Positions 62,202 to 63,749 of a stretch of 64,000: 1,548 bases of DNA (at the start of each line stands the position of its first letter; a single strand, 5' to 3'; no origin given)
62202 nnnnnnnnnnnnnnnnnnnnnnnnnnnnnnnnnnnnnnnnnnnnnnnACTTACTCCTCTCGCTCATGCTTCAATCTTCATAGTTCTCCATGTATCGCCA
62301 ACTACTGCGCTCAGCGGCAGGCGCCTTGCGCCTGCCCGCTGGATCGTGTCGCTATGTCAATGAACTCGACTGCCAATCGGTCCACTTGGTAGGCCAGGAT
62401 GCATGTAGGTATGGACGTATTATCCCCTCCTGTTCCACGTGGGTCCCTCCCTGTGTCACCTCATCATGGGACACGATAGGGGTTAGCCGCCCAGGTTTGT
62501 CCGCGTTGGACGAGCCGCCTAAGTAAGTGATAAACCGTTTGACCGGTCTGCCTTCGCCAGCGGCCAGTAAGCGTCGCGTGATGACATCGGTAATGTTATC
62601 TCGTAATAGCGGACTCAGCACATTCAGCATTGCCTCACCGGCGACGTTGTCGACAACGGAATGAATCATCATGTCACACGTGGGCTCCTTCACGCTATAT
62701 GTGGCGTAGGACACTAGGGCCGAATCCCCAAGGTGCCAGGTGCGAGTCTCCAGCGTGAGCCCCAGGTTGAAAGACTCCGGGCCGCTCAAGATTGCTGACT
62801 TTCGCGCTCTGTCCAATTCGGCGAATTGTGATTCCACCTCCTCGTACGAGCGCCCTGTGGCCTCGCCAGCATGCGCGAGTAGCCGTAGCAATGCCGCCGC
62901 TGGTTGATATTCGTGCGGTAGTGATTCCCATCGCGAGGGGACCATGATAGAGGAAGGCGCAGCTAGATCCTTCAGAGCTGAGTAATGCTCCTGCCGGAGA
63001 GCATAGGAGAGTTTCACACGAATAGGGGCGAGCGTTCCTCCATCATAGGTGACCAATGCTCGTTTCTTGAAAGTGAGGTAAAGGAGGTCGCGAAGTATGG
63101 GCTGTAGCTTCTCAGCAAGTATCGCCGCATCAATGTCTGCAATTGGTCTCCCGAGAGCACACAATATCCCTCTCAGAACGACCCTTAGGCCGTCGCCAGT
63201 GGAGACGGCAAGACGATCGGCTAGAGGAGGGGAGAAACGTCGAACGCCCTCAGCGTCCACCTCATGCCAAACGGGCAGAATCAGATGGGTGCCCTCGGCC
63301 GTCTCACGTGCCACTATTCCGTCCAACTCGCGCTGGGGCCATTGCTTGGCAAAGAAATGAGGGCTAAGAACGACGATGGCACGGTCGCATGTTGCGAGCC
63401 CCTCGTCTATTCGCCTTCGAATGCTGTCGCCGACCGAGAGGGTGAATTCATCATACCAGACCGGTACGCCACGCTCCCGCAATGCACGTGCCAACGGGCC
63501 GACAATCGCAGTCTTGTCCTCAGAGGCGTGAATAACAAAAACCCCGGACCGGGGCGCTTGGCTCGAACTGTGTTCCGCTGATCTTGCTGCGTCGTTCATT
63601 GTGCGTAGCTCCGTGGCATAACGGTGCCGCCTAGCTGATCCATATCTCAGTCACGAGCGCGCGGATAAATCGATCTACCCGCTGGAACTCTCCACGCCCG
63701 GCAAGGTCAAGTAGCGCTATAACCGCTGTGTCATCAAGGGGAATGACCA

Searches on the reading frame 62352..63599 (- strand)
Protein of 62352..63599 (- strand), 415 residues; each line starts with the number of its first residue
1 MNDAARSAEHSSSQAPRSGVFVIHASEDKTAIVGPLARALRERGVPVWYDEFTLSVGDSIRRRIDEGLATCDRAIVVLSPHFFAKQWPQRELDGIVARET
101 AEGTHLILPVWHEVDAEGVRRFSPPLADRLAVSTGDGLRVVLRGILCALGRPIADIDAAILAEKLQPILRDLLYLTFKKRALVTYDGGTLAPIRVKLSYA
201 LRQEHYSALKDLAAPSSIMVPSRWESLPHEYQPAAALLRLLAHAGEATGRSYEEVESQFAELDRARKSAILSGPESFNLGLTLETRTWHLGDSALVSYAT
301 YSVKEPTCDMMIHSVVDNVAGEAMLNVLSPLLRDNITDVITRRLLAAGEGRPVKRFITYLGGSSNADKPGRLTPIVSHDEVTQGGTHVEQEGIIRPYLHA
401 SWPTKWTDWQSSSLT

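Call 3: search_protein_families(library=pfam, proteins=[window:62352-63599:-], max_evalue=0.1)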
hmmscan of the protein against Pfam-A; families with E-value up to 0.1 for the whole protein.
window:62352-63599:- (415 aa): 2 families
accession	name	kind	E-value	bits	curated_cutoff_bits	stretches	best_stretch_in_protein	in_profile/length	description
PF13676.11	TIR_2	-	4.5e-20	72.8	28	1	20-115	1-93/122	TIR domain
PF01582.25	TIR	-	1.4e-09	38.5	21.3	1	21-121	5-105/179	TIR domain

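Call 4: search_protein_families(library=padloc, proteins=[window:62352-63599:-], max_evalue=0.1)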
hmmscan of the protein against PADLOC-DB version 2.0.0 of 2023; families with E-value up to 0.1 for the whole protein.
window:62352-63599:- (415 aa): 14 families
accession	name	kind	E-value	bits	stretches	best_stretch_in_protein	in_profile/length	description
PDLC05062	PDC-S66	-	2.2e-49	166.4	1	7-134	138-264/282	-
PDLC00417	ThsB1|ThsB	-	2.9e-30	103.8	1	20-134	169-283/303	TIR-like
PDLC02962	RT-TIR_XII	-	2.9e-13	47.5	1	8-130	336-457/478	single gene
PDLC02012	SAVED5--SAVED_TIR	-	3.4e-12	44.2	1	8-115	4-109/404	-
PDLC00424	ThsB1|ThsB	-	3.8e-12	44.5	1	12-136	95-218/234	TIR-like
PDLC02961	RT-TIR_XII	-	6.1e-09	33.3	1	10-136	340-459/475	single gene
PDLC00728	Effector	-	6.7e-07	26.6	1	16-68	8-59/432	TIR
PDLC02421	Aga_TIR-PNTD1-PNTD2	-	4.3e-06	24.1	1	16-93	2-80/430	Class I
PDLC03957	bSEFIR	-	4.7e-05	21.4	1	24-84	47-107/412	-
PDLC02403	Aga_TIR-PNTD1-PNTD2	-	9e-05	19.7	1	17-93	2-79/443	Class I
PDLC02416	Aga_REase-TIR-PNTD1-PNTD2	-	0.0018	15.1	1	13-144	151-277/572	Class I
PDLC02400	Aga_TIR-PNTD1-PNTD2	-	0.0029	13.9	1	6-79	175-246/639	Class I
PDLC03015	TIR-NLR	-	0.01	12.6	1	20-93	4-75/824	-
PDLC00727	Effector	-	0.031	10.7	1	19-82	175-238/590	TIR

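Call 6: find_encoding_contigs(protein=window:62352-63599:-, flank=10000, max_places=10)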
Protein window:62352-63599:- (415 aa): no gene with exactly this product is on record in the collection.

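Call 7: search_protein_families(library=ncbifam, proteins=[window:62352-63599:-], max_evalue=0.1)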
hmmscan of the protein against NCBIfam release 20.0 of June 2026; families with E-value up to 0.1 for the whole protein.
window:62352-63599:- (415 aa): 3 families
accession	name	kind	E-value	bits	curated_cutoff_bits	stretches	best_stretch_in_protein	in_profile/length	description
NF042941.1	Retron_TIR_antiphage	equivalog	7.9e-21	74.4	600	1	13-130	335-451/464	TIR domain-containing anti-phage reverse transcriptase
NF040588.1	FxsC_Nterm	equivalog_domain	0.00029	20.8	130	1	49-112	50-119/182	TIR-like protein FxsC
NF058526.1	Thoeris_type3_ThcB4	equivalog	0.0018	17.2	220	1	20-94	130-204/375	Thoeris type III anti-phage system protein ThcB4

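Call 8: find_homologous_proteins(query=window:62352-63599:-, max_evalue=0.001)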
Query window:62352-63599:- (415 aa): 103 proteins with E <= 0.001 among 8000 candidates.
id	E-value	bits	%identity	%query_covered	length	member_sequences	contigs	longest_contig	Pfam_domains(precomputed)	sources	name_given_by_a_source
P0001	2.0e-41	161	59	32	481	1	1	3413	PF25168.2,PF24105.2,PF24805.2,PF25048.2,PF23342.2,PF24817.2,PF23393.3,PF23389.2,PF20426.5,PF25460.2,PF00400.39,PF23414.2,PF23775.2,PF25174.2,PF24814.2,PF23381.2,PF21029.4,PF25173.2,PF25171.2,PF12894.14,PF25175.2,PF13676.12,PF24796.2,PF21034.4,PF24780.2,PF23409.2,PF01582.26,PF25172.2,PF24782.3,PF1652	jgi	jgi:WD40 repeat protein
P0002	4.2e-41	160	51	39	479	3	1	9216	PF01582.26,PF13676.12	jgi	-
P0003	4.3e-41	160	59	33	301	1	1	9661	PF01582.26,PF13676.12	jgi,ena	-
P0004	4.9e-41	159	59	33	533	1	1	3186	PF01582.26,PF13676.12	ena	-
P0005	1.0e-40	158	57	32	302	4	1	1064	PF01582.26,PF13676.12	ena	-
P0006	1.2e-40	158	62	31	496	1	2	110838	PF01582.26,PF13676.12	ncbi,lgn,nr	ncbi:MAG TPA: toll/interleukin-1 receptor domain-containing protein [Rhizomicrobium sp.]|nr:toll/int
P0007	1.7e-40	158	61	30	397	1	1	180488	PF13847.13,PF13489.13,PF01582.26,PF13649.13,PF13676.12,PF08241.19,PF08242.19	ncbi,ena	-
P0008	2.0e-40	157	55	34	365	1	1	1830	PF01582.26,PF13676.12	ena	-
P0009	2.1e-40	157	57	32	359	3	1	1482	PF01582.26,PF13676.12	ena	-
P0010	2.1e-40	157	58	32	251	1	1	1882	PF01582.26,PF13676.12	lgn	-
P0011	5.5e-40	156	56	32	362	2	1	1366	PF01582.26,PF13676.12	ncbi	-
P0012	7.6e-40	155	53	35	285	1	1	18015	PF01582.26,PF13676.12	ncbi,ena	-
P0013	9.6e-40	155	56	32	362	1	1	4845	PF01582.26,PF13676.12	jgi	-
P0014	2.3e-39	154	58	30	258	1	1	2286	PF01582.26,PF13676.12,PF00908.24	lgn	-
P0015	3.2e-39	153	51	38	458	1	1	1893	PF01582.26,PF13676.12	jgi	jgi:hypothetical protein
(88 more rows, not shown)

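Call 54: find_encoding_contigs(protein=P0006, flank=5000, max_places=2)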
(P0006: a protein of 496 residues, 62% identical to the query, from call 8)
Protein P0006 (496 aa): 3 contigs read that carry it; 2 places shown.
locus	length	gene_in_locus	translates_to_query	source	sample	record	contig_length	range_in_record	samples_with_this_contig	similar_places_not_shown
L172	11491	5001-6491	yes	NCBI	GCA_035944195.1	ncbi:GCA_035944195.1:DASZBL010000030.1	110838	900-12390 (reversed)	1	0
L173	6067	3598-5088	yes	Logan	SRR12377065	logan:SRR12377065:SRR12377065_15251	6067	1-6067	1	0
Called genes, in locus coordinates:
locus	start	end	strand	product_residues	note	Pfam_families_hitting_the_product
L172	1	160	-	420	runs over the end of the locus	PF22458:RsmF-B_ferredox, PF01189:Methyltr_RsmB-F, PF01728:FtsJ (weak), PF05175:MTS (faint), PF13649:Methyltransf_25 (faint), PF13847:Methyltransf_31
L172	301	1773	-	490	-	PF00478:IMPDH, PF00571:CBS, PF03060:NMO, PF01070:FMN_dh (faint)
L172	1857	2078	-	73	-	PF15970:HicB-like_2 (weak), PF15919:HicB_lk_antitox, PF21748:UPF0150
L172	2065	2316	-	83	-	-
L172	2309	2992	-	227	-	PF01728:FtsJ, PF13847:Methyltransf_31 (weak)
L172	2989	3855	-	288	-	PF02541:Ppx-GppA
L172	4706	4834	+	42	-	-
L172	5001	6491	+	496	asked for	PF01582:TIR, PF13676:TIR_2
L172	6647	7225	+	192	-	-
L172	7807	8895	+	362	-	PF13424:TPR_12 (faint), PF13428:TPR_14 (faint), PF13431:TPR_17 (faint), PF23914:TPR_CcmH_CycH (faint), PF25062:ARM_TT21_N (faint), PF13432:TPR_16 (weak), PF07719:TPR_2 (weak), PF14559:TPR_19 (weak), +2 more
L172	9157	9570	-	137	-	-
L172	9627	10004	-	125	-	-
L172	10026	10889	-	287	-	-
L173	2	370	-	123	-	?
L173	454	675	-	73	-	PF15970:HicB-like_2 (weak), PF15919:HicB_lk_antitox, PF21748:UPF0150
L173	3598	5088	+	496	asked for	PF01582:TIR, PF13676:TIR_2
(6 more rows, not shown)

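Call 55: find_encoding_contigs(protein=P0002, flank=5000, max_places=2)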
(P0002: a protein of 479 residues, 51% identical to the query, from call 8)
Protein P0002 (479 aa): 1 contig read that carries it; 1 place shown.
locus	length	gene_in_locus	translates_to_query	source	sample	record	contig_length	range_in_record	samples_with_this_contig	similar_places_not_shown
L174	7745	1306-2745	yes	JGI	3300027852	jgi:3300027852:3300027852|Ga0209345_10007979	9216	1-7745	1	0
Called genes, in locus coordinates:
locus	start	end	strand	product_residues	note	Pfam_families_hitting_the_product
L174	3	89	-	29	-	?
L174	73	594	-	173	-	PF03428:RP-C (faint), PF21984:DnaD_N, PF13730:HTH_36, PF12802:MarR_2 (weak)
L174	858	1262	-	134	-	-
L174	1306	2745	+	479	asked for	PF01582:TIR, PF13676:TIR_2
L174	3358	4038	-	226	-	PF00239:Resolvase, PF20552:HTH_62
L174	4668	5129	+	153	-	-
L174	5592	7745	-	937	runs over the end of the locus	PF19263:DUF5906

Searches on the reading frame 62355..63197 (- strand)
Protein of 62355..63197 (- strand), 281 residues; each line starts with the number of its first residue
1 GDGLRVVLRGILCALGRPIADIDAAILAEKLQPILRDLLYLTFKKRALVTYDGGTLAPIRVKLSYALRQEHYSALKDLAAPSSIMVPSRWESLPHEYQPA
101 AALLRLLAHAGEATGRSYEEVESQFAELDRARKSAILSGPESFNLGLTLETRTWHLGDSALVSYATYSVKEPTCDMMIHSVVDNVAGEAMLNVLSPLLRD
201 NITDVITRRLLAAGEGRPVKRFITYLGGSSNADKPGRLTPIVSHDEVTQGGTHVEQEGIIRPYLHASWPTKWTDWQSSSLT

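Call 13: search_protein_representatives(protein=window:62355-63197:-)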
Query: 281 residues. Proteins with E-value up to 0.001 (for the whole library): 2; up to 1e-10: 1; up to 1e-30: 1. The best 2 are listed.
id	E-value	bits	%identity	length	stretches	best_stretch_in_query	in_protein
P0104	3.0e-63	230.4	100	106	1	176-281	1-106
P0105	2.7e-05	40.3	24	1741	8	108-162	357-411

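Call 44: predict_structure(protein=window:62355-63197:-)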
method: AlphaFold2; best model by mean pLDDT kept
length: 281 residues; sequences in the alignment: 1
mean_pLDDT: 33.0   pTM: 0.20
mean pLDDT of the five models: 33.0, 32.5, 30.1, 28.5, 28.4
residues with pLDDT >= 90: 0; 70-90: 0; 50-70: 0; < 50: 281
segments of 3 or more residues with pLDDT < 50: 1-281
pLDDT, mean of each block of 10 residues (from residue 1): 37 37 38 41 30 27 31 38 35 37 41 39 38 31 28 33 28 30 32 33 34 32 29 31 31 28 26 31 28
secondary structure, 60 per line:
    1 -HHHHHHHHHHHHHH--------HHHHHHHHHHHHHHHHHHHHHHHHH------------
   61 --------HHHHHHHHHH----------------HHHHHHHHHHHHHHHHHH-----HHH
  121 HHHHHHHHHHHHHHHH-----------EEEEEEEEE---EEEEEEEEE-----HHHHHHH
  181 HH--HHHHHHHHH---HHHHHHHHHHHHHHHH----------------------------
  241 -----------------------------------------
elements in order: H2-15 H24-48 H69-78 H95-112 H118-136 E148-156 E160-168 H174-182 H185-193 H197-212

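Call 50: search_protein_families(library=phrogs, proteins=[window:62355-63197:-], max_evalue=0.01)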
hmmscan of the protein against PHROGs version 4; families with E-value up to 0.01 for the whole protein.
window:62355-63197:- (281 aa): 0 families

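Call 82: search_protein_families(library=pfam, proteins=[P0105, window:62355-63197:-], max_evalue=1)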
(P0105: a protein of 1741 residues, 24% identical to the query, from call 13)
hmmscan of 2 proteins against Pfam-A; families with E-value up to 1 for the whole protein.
P0105 (1741 aa): 8 families
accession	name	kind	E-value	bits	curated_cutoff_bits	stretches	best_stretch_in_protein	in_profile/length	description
PF11462.14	DUF3203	-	3e-15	56.6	25.4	0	888-926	29-65/74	Protein of unknown function (DUF3203)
PF14730.11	DUF4468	-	5.1e-11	43.3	22.6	0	356-416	8-67/92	Domain of unknown function (DUF4468) with TBP-like fold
PF20226.3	DUF6585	-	4.3e-07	30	27.7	0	366-414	99-147/249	Family of unknown function (DUF6585)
PF12950.13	TaqI_C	-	2.3e-05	25.1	26.5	0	372-408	34-65/118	TaqI-like C-terminal specificity domain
PF23476.1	DUF7132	-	3.4e-05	24.4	27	0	249-286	3-40/106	Family of unknown function (DUF7132)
PF25804.1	SYNE3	-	0.0049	17.8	30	0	1129-1149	8-28/83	Nesprin-3 domain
PF03765.21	CRAL_TRIO_N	-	0.018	15.7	23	0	913-925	37-49/54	CRAL/TRIO, N-terminal domain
PF01731.26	Arylesterase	-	0.05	14.3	21.3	1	1401-1453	28-82/86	Arylesterase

window:62355-63197:- (281 aa): 0 families

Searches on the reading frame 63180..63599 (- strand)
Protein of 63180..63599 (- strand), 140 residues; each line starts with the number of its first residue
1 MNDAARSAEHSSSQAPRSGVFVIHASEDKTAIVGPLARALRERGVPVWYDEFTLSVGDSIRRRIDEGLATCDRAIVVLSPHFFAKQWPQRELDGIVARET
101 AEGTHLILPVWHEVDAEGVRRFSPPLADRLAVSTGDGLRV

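Call 38: search_solved_structures(query=window:63180-63599:-, max_evalue=0.01, show_alignments=4)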
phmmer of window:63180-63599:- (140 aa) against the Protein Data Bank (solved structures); distinct sequences matched with E-value up to 0.01: 15.
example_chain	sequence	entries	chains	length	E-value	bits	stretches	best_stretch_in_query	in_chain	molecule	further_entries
4c7m_A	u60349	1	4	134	5.7e-39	136.6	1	19-134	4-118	Toll/interleukin-1 receptor domain-containing protein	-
4lzp_B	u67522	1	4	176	6.5e-39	136.4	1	18-134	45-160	Putative uncharacterized protein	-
4lqc_A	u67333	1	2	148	4.1e-38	133.9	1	20-134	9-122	TcpB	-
7uxr_A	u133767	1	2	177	3.2e-36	127.7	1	13-135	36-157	TIR domain protein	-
3h16_A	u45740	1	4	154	5.5e-36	127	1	13-135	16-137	TIR protein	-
8g83_A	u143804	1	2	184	4.3e-34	120.8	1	13-135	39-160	NAD(+) hydrolase AbTIR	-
7uwg_A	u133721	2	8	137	5.9e-34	120.4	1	20-135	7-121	Molecular chaperone Tir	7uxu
7jlv_A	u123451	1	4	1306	1.3e-05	28.6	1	16-122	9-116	Disease resistance protein Roq1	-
7jlu_A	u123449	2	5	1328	1.3e-05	28.5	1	16-122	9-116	Disease resistance protein Roq1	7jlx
7qqk_A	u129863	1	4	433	9.9e-05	25.7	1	15-82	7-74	TIR_SAVED fusion protein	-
4c6t_B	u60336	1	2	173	0.003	20.9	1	12-131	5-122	DISEASE RESISTANCE PROTEIN RPS4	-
4c6r_A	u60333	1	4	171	0.0049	20.2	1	14-131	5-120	DISEASE RESISTANCE PROTEIN RPS4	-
6k8v_A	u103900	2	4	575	0.0058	20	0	10-66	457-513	NAD-dependent epimerase/dehydratase:Short-chain dehydrogenase/reductase SDR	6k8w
7xoz_A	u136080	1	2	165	0.0087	19.4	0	23-121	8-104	ADP-ribosyl cyclase/cyclic ADP-ribose hydrolase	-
7xoz_B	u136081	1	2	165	0.0088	19.4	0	23-121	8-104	ADP-ribosyl cyclase/cyclic ADP-ribose hydrolase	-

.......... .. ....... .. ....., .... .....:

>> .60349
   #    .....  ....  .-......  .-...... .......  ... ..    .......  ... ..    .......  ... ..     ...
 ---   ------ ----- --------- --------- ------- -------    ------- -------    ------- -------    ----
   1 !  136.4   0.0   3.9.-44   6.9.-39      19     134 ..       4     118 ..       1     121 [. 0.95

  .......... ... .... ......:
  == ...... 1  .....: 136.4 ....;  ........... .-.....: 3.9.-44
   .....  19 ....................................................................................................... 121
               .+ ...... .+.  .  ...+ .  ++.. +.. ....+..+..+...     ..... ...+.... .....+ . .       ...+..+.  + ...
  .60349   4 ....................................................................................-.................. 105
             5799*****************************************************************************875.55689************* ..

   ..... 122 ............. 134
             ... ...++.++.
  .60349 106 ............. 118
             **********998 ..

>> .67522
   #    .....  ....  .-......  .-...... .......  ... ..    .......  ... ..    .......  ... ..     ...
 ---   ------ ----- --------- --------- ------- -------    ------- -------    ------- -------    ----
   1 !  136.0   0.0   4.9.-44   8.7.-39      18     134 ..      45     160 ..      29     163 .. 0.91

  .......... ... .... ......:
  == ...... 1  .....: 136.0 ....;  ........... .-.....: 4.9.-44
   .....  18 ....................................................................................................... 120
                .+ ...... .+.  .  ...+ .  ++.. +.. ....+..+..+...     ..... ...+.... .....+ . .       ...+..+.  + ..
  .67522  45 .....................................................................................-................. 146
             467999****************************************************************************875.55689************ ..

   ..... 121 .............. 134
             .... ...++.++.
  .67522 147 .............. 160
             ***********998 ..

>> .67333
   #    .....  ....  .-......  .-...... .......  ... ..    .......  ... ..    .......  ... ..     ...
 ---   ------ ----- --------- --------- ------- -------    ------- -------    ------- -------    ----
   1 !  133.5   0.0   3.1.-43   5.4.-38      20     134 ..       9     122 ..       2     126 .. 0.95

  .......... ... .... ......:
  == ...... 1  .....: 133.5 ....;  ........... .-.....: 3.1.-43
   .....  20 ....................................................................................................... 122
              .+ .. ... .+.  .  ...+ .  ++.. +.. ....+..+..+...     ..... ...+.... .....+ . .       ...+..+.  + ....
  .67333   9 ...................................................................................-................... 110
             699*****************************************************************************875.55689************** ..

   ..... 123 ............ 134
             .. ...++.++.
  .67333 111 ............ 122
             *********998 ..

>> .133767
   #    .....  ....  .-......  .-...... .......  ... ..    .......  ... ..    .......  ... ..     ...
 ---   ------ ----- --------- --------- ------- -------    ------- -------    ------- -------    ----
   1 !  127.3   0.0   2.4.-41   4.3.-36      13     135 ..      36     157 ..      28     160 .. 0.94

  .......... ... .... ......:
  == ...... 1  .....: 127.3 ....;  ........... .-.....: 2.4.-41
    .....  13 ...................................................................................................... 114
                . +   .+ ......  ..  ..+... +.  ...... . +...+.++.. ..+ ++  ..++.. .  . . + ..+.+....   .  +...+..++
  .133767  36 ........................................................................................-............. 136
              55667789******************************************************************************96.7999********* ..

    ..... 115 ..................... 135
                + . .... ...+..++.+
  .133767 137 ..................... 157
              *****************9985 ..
